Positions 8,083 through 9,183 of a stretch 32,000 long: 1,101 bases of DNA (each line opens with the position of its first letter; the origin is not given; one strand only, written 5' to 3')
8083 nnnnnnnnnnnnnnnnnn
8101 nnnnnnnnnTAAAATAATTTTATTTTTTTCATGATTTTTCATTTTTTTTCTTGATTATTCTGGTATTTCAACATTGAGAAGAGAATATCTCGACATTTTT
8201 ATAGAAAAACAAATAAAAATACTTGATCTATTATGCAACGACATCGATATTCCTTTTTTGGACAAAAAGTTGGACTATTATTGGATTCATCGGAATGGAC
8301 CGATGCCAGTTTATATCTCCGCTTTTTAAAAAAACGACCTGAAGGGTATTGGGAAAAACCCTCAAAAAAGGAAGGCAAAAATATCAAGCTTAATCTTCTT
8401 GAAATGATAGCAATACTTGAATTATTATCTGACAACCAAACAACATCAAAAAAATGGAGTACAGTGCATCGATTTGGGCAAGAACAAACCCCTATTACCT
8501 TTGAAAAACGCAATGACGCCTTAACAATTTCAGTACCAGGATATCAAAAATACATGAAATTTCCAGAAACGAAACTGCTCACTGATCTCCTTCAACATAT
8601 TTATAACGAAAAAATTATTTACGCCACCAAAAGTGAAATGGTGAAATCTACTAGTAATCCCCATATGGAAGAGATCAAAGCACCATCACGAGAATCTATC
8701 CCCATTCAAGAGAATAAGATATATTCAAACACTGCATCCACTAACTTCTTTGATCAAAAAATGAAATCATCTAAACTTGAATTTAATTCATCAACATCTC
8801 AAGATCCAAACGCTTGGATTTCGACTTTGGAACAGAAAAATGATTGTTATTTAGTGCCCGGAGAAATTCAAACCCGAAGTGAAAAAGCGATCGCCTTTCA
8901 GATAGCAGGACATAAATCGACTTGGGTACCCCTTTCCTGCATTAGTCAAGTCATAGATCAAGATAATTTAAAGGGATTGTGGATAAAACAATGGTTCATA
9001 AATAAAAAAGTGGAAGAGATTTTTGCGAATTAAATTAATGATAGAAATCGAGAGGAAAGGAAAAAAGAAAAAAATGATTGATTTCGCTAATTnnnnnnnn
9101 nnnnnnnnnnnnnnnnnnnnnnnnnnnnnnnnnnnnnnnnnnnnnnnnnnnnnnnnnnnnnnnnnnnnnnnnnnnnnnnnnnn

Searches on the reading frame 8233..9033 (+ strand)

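Call 4: search_protein_families(library=pfam, proteins=[window:8233-9033:+], max_evalue=0.1)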
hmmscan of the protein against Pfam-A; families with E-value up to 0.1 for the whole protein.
window:8233-9033:+ (266 aa): 1 family
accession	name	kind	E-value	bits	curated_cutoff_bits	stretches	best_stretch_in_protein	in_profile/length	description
PF04589.18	RFX1_trans_act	-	0.027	15.2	25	1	90-185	40-125/160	RFX1 transcription activation region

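Call 8: search_protein_families(library=ncbifam, proteins=[window:8233-9033:+], max_evalue=0.01)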
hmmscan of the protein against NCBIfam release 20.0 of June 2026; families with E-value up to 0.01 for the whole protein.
window:8233-9033:+ (266 aa): 0 families

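Call 97: search_protein_families(library=padloc, proteins=[window:8233-9033:+], max_evalue=0.001)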
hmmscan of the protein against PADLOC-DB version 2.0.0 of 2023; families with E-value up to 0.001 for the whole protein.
window:8233-9033:+ (266 aa): 0 families
